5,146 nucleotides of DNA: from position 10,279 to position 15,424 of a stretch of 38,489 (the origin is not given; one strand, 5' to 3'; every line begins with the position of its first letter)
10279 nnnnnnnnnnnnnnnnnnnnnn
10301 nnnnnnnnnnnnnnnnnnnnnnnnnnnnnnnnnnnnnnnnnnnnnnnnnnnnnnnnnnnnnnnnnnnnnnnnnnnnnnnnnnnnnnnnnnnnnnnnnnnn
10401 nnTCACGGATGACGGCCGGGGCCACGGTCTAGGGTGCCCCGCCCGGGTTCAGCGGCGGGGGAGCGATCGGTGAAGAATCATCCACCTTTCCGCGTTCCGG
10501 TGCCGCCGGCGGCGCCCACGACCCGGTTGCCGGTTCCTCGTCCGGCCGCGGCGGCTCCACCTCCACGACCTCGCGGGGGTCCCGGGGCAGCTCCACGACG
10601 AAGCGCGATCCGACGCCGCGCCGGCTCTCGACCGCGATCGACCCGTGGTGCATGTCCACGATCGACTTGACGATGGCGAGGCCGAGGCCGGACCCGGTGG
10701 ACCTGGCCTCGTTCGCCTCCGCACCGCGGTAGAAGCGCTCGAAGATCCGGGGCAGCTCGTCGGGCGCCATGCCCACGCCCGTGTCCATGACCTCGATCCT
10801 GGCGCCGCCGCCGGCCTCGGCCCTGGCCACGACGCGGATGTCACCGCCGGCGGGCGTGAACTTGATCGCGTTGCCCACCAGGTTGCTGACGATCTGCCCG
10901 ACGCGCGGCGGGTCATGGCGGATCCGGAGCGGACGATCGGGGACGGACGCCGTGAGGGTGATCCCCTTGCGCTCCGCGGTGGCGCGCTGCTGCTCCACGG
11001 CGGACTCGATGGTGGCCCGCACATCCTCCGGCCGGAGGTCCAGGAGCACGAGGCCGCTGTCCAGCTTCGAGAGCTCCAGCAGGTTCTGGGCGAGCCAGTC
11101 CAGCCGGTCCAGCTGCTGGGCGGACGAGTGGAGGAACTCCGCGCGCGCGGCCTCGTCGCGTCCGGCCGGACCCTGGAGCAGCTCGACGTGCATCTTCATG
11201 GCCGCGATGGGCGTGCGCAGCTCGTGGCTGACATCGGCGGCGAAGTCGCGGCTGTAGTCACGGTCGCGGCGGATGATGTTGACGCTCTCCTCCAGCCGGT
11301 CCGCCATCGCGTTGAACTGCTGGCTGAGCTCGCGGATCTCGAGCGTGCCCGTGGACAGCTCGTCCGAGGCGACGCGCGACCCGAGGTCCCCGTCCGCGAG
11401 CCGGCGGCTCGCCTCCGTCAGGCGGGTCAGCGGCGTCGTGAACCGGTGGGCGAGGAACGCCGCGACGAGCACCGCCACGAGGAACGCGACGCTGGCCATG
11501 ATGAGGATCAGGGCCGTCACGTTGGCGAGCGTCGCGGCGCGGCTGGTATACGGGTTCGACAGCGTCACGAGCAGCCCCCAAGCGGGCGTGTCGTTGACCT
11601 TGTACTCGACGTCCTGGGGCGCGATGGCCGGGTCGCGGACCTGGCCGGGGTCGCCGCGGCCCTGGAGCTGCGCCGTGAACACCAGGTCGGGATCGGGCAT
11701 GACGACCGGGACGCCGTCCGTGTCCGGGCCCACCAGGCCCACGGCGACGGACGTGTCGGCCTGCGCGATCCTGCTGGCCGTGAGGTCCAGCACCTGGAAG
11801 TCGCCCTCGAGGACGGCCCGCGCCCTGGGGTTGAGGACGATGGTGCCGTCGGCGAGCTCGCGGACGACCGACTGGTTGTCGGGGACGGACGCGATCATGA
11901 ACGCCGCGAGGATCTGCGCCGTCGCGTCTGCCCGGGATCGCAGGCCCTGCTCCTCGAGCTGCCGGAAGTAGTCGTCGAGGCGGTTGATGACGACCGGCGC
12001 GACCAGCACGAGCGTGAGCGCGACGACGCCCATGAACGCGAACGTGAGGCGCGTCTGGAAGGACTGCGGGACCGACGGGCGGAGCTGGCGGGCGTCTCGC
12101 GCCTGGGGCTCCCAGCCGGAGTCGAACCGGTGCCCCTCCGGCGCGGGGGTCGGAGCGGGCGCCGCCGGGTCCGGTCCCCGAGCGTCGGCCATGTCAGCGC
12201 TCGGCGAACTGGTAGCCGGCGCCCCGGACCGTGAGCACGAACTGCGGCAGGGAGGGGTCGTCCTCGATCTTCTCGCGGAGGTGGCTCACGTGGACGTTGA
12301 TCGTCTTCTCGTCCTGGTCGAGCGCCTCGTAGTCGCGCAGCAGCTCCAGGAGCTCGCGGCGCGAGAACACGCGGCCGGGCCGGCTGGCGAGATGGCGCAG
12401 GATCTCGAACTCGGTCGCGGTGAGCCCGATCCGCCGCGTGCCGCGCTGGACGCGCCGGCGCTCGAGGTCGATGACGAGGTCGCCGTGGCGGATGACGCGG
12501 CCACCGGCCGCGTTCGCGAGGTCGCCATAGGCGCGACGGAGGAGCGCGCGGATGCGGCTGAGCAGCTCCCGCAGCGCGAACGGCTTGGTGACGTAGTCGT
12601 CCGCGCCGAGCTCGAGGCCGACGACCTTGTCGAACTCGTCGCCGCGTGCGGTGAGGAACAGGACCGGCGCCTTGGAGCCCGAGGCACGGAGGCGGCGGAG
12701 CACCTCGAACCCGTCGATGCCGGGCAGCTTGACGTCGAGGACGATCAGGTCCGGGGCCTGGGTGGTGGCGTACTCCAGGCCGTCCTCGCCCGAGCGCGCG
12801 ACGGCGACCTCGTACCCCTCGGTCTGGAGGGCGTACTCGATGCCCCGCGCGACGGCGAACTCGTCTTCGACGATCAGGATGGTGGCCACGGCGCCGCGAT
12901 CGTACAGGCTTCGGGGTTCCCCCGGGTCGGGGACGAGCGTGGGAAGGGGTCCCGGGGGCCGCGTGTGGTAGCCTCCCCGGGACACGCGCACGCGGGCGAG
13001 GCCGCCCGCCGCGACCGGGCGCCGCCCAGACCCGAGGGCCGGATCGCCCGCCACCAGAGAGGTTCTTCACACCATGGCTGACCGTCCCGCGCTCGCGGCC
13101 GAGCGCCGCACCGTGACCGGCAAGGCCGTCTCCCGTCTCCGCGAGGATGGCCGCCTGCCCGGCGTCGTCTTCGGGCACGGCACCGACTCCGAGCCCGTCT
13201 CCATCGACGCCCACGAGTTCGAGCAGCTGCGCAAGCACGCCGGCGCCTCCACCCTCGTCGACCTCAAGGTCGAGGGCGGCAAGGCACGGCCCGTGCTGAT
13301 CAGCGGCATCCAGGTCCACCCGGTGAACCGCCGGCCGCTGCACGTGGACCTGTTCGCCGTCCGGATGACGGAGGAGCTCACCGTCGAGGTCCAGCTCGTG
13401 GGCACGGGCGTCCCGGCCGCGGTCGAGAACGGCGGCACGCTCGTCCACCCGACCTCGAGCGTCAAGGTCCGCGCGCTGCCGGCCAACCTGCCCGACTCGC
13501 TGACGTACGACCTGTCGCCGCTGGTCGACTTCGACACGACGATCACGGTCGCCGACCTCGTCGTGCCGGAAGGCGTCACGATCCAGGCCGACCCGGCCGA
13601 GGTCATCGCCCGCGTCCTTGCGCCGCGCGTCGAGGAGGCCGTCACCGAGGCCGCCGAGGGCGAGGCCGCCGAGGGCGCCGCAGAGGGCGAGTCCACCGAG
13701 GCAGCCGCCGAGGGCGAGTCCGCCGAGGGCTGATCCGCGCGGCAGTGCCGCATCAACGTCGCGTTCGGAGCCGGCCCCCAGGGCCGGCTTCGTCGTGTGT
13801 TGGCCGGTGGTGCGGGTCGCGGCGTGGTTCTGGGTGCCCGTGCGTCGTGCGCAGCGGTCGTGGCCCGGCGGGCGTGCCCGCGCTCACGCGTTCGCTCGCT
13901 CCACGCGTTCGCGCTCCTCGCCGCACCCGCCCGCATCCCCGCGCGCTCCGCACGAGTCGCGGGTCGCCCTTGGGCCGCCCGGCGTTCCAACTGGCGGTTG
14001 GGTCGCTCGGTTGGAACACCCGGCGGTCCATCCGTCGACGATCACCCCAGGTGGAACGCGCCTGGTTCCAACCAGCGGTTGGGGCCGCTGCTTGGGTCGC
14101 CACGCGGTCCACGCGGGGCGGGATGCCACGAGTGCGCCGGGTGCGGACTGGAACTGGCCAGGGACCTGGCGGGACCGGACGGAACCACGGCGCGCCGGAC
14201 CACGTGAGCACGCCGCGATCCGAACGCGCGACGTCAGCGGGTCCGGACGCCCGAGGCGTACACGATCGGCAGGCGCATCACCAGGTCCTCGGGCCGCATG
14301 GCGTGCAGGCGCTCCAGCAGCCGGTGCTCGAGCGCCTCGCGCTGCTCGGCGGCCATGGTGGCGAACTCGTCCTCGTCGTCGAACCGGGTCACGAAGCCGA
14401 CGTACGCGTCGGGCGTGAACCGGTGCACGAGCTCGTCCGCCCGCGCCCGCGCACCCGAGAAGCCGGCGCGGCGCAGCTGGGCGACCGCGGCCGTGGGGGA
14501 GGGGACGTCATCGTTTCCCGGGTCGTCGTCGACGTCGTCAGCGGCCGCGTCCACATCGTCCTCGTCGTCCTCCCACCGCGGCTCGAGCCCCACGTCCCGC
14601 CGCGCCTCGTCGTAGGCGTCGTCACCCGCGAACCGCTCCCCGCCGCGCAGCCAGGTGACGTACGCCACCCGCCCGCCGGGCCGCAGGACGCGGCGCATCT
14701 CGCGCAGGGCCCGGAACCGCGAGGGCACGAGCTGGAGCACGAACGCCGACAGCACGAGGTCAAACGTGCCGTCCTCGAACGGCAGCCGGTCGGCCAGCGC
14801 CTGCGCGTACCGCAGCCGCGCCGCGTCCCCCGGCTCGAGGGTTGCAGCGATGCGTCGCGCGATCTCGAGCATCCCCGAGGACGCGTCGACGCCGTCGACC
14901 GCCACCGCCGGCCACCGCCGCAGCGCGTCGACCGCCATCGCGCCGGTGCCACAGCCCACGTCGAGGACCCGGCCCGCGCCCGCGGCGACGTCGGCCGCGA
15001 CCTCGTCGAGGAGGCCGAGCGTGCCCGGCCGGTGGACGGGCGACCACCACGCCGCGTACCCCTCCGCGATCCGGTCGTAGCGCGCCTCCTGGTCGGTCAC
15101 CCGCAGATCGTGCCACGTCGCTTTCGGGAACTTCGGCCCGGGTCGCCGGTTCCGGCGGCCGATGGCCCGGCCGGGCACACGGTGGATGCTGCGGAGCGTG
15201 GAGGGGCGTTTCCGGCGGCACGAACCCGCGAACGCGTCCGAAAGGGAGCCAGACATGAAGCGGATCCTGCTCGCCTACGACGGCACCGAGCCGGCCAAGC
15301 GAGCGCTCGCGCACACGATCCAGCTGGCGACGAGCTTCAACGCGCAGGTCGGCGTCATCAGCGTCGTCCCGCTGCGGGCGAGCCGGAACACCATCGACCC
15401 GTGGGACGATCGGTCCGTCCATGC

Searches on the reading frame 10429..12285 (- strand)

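Call 11: search_protein_families(library=pfam, proteins=[window:10429-12285:-], max_evalue=0.01)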
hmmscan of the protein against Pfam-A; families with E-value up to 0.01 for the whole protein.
window:10429-12285:- (618 aa): 4 families
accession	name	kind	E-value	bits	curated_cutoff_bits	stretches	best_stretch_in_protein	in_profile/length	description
PF02518.31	HATPase_c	-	1.7e-31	109.4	26.4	1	458-569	2-110/111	Histidine kinase-, DNA gyrase B-, and HSP90-like ATPase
PF00512.31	HisKA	-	6.5e-17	61.8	26.9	1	346-411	3-66/66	His Kinase A (phospho-acceptor) domain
PF00672.30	HAMP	-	1.8e-13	51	25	1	277-333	1-53/53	HAMP domain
PF13581.12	HATPase_c_2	-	0.0024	18.3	27.4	1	465-546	35-112/127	Histidine kinase-like ATPase domain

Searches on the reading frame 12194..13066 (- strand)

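Call 11: search_protein_families(library=pfam, proteins=[window:12194-13066:-], max_evalue=0.01)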
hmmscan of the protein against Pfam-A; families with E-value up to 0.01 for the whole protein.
window:12194-13066:- (290 aa): 3 families
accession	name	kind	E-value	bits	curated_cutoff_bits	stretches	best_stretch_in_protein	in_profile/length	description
PF00072.30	Response_reg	-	1.6e-32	112.4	30.2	1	63-173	1-111/111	Response regulator receiver domain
PF00486.34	Trans_reg_C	-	2.8e-24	85.4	26.2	1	212-287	3-77/77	Transcriptional regulatory protein, C terminal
PF23198.2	PDE8A_N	-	0.00097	19.5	29.6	1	61-133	11-84/147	PDE8A-like, N-terminal domain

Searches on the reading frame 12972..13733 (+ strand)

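Call 11: search_protein_families(library=pfam, proteins=[window:12972-13733:+], max_evalue=0.01)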
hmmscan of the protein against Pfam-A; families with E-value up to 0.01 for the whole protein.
window:12972-13733:+ (253 aa): 2 families
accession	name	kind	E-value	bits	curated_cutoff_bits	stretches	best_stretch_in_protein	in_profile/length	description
PF01386.24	Ribosomal_L25p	-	2.8e-21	76.2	23.6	1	41-127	1-82/82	Ribosomal L25p family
PF14693.11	Ribosomal_TL5_C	-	2.4e-19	69.9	27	1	136-219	2-84/84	Ribosomal protein TL5, C-terminal domain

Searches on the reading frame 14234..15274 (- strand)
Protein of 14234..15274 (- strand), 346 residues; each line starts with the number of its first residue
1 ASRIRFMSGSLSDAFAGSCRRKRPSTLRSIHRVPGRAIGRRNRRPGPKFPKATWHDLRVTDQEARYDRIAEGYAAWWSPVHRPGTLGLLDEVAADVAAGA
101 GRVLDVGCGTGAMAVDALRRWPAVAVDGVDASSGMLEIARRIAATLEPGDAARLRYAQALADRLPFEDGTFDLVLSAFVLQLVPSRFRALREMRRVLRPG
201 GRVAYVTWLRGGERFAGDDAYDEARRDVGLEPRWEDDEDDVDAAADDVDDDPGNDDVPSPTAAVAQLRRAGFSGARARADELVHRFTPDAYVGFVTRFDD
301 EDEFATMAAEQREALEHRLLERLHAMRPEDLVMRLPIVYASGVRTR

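Call 11: search_protein_families(library=pfam, proteins=[window:14234-15274:-], max_evalue=0.01)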
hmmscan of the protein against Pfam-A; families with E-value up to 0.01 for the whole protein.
window:14234-15274:- (346 aa): 11 families
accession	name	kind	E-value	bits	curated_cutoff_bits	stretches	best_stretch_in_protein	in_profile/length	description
PF13649.12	Methyltransf_25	-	7.8e-24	84.6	27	1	103-201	1-97/97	Methyltransferase domain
PF08241.18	Methyltransf_11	-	5.3e-23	81.9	21.2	1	104-204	1-94/95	Methyltransferase domain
PF08242.18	Methyltransf_12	-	4.5e-19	69.4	30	1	104-203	1-98/98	Methyltransferase domain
PF01209.24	Ubie_methyltran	-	4.8e-17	62.5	20.1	1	102-205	50-151/233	ubiE/COQ5 methyltransferase family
PF13847.12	Methyltransf_31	-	2e-15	57.2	27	1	101-204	5-108/145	Methyltransferase domain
PF13489.12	Methyltransf_23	-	5.4e-13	49.4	27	1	98-212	21-123/164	Methyltransferase domain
PF05175.20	MTS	-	7.9e-07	29.3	23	1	87-176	22-104/170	Methyltransferase small domain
PF24675.1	NpmA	-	0.00097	18.9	60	1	92-167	16-92/214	16S rRNA (adenine(1408)-N(1))-methyltransferase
PF02353.26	CMAS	-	0.0045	16.8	27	1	102-158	65-120/273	Mycolic acid cyclopropane synthetase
PF07021.18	MetW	-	0.0072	16.4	21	0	96-197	11-102/193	Methionine biosynthesis protein MetW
PF06325.19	PrmA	-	0.0095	15.9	22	0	97-150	160-211/296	Ribosomal protein L11 methyltransferase (PrmA)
